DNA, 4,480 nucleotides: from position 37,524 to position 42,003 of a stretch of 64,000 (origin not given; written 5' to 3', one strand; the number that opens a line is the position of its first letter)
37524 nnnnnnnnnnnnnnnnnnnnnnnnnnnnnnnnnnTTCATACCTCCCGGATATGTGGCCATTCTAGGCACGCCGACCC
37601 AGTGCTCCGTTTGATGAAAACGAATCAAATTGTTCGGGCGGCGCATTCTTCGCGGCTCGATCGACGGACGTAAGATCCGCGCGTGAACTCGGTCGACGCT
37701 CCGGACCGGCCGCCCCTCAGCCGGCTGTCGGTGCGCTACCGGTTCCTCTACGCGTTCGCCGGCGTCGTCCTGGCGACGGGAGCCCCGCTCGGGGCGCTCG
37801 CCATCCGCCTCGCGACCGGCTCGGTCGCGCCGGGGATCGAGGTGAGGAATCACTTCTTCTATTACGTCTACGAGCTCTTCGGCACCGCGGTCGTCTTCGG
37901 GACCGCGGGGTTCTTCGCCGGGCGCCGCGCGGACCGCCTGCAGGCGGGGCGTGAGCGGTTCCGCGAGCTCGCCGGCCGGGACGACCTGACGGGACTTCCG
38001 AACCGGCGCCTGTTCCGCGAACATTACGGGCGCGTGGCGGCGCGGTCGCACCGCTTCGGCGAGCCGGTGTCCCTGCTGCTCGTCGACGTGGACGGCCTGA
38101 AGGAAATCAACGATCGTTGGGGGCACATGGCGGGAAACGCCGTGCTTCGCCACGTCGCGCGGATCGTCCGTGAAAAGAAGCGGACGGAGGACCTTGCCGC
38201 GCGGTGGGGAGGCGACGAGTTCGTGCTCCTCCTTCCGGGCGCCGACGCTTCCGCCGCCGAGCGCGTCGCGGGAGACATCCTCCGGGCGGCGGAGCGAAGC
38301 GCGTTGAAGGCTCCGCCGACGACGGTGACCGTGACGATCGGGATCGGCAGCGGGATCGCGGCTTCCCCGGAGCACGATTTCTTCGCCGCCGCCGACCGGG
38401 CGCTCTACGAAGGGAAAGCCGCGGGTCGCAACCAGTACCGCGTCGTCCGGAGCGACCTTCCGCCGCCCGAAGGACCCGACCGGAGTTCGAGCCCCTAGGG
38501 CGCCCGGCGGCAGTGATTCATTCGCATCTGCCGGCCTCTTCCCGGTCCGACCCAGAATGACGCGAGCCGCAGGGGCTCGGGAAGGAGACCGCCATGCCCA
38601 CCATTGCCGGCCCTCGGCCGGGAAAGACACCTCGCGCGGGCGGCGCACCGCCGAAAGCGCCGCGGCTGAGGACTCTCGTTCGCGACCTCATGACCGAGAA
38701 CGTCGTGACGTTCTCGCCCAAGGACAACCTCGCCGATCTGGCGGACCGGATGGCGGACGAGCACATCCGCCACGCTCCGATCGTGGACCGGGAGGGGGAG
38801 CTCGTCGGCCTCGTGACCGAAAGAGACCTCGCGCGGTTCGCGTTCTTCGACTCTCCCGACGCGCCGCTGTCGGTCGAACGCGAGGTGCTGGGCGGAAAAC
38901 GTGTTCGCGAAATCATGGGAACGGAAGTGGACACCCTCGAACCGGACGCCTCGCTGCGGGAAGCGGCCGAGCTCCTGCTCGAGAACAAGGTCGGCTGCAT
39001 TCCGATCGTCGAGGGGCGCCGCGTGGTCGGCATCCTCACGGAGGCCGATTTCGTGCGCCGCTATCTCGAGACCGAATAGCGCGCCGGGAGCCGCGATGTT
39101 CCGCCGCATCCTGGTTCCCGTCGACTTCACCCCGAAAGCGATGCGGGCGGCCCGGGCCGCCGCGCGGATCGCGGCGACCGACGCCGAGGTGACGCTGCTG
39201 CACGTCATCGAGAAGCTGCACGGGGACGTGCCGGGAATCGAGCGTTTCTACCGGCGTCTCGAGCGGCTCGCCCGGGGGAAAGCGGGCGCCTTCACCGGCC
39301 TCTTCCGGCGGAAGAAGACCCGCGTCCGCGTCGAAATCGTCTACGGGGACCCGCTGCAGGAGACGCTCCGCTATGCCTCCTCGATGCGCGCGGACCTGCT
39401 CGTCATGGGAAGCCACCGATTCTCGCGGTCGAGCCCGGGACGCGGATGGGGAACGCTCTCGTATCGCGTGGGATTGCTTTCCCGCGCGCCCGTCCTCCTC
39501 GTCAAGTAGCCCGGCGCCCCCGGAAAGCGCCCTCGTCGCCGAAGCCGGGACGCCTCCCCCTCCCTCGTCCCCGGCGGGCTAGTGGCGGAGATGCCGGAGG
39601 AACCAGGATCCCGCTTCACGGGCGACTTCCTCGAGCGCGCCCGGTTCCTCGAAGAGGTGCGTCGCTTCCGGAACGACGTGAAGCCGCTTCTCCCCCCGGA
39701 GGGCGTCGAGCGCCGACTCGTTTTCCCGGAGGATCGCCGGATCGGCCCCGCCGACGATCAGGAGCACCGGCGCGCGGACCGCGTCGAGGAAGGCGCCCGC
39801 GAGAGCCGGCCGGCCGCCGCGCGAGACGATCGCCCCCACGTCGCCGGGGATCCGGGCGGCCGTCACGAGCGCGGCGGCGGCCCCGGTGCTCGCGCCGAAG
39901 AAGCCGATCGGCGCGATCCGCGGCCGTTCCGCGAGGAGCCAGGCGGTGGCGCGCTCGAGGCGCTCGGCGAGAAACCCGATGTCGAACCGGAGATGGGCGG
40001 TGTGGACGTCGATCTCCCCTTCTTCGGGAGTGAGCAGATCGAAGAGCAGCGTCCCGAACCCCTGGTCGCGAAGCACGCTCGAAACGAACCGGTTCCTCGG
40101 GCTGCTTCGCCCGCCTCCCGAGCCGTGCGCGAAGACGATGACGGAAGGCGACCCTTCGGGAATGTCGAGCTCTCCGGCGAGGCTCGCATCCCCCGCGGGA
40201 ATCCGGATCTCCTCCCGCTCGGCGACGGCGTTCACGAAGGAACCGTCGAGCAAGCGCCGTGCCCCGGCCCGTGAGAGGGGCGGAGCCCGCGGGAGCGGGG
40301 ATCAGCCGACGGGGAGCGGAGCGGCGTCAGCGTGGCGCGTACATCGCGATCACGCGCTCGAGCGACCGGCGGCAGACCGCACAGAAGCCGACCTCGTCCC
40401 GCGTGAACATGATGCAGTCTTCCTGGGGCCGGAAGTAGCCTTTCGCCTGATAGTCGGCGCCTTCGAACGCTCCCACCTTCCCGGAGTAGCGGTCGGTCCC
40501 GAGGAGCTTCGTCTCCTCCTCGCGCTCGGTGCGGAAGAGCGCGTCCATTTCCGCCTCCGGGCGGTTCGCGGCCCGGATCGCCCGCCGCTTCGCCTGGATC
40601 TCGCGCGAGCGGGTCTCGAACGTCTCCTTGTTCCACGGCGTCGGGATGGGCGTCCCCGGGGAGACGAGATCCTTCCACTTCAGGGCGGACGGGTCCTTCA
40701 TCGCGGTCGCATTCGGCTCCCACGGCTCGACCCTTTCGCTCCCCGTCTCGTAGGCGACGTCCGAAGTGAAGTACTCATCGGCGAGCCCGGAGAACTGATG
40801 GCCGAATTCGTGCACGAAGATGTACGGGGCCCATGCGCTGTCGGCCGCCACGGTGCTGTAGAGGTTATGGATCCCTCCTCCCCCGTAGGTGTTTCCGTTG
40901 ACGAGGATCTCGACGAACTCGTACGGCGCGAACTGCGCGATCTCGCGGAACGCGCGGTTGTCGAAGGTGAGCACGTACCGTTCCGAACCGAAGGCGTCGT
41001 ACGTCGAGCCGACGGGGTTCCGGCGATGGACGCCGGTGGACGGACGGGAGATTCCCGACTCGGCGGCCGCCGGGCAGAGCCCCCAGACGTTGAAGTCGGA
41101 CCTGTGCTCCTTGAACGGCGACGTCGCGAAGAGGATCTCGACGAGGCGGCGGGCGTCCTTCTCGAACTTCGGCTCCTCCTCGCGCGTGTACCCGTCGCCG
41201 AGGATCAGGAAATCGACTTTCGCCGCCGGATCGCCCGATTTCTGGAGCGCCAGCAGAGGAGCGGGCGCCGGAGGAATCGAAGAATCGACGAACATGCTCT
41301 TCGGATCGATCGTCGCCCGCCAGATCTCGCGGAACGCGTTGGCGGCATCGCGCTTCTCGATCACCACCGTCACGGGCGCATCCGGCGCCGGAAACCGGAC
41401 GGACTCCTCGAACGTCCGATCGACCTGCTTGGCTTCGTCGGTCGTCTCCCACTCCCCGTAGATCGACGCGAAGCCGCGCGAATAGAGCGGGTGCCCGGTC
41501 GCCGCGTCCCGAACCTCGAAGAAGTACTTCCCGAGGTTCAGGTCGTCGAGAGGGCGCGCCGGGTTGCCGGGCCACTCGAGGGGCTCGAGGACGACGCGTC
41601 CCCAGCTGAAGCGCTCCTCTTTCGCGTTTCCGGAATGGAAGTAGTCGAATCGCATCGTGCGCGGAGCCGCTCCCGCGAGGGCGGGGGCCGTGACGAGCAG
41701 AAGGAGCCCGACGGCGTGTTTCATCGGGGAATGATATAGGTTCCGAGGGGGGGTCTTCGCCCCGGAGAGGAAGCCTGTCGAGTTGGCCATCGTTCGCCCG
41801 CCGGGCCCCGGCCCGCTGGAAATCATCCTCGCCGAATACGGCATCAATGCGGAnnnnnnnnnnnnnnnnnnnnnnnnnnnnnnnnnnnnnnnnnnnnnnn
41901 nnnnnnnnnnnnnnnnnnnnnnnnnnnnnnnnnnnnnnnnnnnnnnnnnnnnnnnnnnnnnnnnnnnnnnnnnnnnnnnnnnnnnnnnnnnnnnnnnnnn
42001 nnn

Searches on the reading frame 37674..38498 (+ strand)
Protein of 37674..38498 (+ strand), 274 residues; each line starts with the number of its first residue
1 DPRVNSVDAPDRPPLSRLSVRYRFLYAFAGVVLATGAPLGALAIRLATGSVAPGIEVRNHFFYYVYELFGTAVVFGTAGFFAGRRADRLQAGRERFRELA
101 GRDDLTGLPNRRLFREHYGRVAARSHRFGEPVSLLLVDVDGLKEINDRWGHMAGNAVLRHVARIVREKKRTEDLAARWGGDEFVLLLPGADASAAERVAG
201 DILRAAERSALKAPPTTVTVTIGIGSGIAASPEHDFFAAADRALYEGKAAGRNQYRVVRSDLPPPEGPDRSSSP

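Call 44: search_protein_families(library=pfam, proteins=[window:37674-38498:+], max_evalue=0.001)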
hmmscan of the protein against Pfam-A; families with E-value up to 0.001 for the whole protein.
window:37674-38498:+ (274 aa): 2 families
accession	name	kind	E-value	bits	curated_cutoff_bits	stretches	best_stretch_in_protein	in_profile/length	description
PF00990.26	GGDEF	-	4.6e-38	131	23.8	1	102-254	3-161/161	Diguanylate cyclase, GGDEF domain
PF17853.6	GGDEF_2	-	6e-06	26.9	24.5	1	126-226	17-95/116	GGDEF-like domain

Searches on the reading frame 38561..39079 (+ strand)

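Call 44: search_protein_families(library=pfam, proteins=[window:38561-39079:+], max_evalue=0.001)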
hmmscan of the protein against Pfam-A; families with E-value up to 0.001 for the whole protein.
window:38561-39079:+ (172 aa): 1 family
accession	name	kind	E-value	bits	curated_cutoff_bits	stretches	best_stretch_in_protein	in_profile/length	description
PF00571.33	CBS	-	8.4e-33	112.9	24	2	40-93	1-54/57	CBS domain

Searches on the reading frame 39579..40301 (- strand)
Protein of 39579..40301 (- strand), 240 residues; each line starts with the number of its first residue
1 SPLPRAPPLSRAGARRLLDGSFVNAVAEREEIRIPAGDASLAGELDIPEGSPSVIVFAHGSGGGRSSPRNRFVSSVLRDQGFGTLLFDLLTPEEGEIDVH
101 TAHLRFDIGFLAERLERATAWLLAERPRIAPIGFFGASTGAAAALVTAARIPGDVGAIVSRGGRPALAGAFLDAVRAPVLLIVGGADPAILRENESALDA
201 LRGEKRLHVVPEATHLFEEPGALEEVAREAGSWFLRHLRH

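Call 44: search_protein_families(library=pfam, proteins=[window:39579-40301:-], max_evalue=0.001)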
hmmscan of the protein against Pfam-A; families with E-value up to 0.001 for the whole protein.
window:39579-40301:- (240 aa): 3 families
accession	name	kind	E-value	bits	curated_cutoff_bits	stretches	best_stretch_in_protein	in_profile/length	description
PF01738.24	DLH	-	9.4e-06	25.8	21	1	48-223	8-194/217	Dienelactone hydrolase family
PF00561.26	Abhydrolase_1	-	1.1e-05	25.6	25.8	0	54-163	2-102/245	alpha/beta hydrolase fold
PF12146.15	Hydrolase_4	-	6.1e-05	22.9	27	0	173-216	188-233/239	Serine aminopeptidase, S33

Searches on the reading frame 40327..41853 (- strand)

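Call 44: search_protein_families(library=pfam, proteins=[window:40327-41853:-], max_evalue=0.001)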
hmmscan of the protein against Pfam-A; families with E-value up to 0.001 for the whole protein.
window:40327-41853:- (508 aa): 2 families
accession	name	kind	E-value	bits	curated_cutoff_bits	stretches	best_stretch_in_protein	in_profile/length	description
PF09471.16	Peptidase_M64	-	8.2e-142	472.2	26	1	202-502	2-302/302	IgA Peptidase M64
PF16217.10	M64_N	-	7.6e-34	116.4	27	1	64-178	8-121/122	Peptidase M64 N-terminus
